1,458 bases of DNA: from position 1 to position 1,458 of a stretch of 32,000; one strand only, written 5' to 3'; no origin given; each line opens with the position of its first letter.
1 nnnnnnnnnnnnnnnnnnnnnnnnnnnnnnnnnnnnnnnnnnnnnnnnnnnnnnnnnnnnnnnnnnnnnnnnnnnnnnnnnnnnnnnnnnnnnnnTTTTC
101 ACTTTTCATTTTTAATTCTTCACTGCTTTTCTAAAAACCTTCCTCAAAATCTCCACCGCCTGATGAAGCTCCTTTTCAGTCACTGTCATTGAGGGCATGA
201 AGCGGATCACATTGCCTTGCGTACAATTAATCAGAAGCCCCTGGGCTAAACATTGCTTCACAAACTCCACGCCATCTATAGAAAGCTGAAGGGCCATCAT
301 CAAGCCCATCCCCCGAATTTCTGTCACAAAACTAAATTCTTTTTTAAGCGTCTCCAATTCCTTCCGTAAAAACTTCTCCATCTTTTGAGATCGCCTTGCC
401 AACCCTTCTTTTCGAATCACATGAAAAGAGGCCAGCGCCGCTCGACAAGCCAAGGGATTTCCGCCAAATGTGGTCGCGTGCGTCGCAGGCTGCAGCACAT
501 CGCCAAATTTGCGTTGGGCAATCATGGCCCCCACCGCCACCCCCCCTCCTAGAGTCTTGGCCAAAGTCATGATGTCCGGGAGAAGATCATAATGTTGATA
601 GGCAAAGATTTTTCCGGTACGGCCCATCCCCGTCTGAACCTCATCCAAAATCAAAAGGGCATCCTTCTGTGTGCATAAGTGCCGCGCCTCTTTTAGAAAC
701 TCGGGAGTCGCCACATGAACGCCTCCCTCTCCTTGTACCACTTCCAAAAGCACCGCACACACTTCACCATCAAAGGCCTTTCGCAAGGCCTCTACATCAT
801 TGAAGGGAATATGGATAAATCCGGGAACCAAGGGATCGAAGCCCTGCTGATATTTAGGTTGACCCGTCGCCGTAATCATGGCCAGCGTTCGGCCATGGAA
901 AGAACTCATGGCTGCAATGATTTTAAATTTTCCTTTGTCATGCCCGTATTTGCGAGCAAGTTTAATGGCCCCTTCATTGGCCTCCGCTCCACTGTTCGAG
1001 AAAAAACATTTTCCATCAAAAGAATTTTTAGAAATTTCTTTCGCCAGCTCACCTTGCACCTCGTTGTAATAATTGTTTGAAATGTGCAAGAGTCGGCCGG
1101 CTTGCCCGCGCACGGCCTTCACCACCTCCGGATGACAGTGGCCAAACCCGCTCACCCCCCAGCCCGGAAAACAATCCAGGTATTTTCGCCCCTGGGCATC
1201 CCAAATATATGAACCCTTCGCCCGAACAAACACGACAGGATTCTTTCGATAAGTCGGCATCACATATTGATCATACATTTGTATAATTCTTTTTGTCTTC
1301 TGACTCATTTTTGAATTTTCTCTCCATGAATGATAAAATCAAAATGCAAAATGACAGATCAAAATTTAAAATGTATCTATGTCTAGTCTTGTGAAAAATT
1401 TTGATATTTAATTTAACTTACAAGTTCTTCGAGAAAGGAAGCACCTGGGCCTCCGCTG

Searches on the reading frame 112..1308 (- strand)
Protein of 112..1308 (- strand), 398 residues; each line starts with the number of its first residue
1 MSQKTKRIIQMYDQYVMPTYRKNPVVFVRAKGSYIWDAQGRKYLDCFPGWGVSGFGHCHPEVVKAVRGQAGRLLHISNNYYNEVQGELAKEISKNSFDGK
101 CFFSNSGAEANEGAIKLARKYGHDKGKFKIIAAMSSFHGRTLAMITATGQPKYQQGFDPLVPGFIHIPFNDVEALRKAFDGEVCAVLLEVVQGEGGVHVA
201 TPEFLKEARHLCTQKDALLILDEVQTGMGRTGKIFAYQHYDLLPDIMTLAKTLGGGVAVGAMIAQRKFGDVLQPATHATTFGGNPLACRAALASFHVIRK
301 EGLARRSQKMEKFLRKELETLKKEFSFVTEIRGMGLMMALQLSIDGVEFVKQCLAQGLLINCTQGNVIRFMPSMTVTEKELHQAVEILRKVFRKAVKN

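Call 36: find_encoding_contigs(protein=window:112-1308:-, flank=10000, max_places=4)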
Protein window:112-1308:- (398 aa): 2 contigs read that carry it; 1 place shown.
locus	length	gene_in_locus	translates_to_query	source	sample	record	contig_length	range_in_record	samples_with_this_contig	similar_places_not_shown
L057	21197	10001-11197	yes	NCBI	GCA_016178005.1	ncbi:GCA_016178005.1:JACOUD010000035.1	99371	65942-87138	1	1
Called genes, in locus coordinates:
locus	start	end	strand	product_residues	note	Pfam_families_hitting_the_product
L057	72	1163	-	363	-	PF00155:Aminotran_1_2, PF00266:Aminotran_5, PF01041:DegT_DnrJ_EryC1, PF01053:Cys_Met_Meta_PP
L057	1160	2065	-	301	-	PF01177:Asp_Glu_race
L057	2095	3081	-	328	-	PF07833:Cu_amine_oxidN1, PF01520:Amidase_3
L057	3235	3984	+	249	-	PF01416:PseudoU_synth_1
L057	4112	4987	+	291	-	PF02219:MTHFR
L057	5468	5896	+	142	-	PF00572:Ribosomal_L13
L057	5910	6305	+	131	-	PF00380:Ribosomal_S9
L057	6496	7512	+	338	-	PF01118:Semialdhyde_dh, PF22698:Semialdhyde_dhC_1, PF02774:Semialdhyde_dhC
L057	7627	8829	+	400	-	PF01960:ArgJ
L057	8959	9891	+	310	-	PF00696:AA_kinase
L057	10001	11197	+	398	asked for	PF00202:Aminotran_3, PF00155:Aminotran_1_2 (weak)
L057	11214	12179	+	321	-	PF02729:OTCace_N, PF00185:OTCace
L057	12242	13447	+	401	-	PF00764:Arginosuc_synth, PF20979:Arginosuc_syn_C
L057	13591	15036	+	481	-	PF00206:Lyase_1, PF14698:ASL_C2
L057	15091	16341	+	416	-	PF00278:Orn_DAP_Arg_deC, PF02784:Orn_Arg_deC_N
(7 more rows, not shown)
